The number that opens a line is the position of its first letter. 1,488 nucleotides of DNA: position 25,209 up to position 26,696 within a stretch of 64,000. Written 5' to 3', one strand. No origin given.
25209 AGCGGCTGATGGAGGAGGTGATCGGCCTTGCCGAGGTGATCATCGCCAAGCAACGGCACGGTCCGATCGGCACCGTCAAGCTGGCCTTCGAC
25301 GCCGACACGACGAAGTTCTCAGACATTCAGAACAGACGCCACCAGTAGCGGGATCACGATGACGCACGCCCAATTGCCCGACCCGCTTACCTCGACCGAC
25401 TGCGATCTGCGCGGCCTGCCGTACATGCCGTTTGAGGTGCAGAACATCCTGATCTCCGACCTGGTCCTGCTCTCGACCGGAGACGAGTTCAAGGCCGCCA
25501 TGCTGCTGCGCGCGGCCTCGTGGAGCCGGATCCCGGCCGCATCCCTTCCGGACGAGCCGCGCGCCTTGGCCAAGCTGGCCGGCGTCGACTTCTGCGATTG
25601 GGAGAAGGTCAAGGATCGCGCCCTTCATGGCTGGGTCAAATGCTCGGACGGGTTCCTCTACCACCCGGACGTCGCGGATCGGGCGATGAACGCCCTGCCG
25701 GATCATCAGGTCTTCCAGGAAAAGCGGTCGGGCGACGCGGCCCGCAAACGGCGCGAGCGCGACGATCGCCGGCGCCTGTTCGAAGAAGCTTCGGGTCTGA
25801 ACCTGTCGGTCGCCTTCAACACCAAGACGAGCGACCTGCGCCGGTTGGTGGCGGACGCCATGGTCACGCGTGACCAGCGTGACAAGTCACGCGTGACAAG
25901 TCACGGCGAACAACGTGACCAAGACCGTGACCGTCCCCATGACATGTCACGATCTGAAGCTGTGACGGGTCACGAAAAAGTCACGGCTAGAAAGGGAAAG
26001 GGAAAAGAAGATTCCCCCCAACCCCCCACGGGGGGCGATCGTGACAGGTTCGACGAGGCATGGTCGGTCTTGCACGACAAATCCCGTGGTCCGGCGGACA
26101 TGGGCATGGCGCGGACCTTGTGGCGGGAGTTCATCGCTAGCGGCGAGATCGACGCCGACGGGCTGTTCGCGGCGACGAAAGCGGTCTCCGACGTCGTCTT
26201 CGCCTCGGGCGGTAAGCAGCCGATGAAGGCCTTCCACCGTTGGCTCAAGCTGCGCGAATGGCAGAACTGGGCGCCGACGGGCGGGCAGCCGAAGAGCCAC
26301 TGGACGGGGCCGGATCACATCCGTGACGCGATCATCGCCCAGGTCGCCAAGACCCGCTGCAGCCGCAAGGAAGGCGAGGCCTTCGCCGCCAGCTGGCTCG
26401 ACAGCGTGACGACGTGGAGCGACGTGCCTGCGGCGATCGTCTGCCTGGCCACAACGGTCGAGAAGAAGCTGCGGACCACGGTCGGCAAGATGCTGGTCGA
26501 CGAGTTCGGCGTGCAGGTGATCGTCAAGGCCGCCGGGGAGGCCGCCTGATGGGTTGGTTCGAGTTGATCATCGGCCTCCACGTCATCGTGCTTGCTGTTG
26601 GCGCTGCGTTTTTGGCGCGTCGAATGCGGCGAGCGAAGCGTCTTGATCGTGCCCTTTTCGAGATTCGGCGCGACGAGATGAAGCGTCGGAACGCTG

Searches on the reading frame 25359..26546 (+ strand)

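Call 9: search_protein_families(library=pfam, proteins=[window:25359-26546:+], max_evalue=0.001)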
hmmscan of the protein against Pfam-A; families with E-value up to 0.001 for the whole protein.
window:25359-26546:+ (396 aa): 1 family
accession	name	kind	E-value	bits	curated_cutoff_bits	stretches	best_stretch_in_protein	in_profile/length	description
PF07120.17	DUF1376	-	3e-08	34.4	30.1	1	21-106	1-82/86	Protein of unknown function (DUF1376)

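Call 42: search_protein_families(library=ncbifam, proteins=[window:25359-26546:+], max_evalue=0.001)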
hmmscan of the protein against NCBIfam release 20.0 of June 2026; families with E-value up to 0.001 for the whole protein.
window:25359-26546:+ (396 aa): 0 families
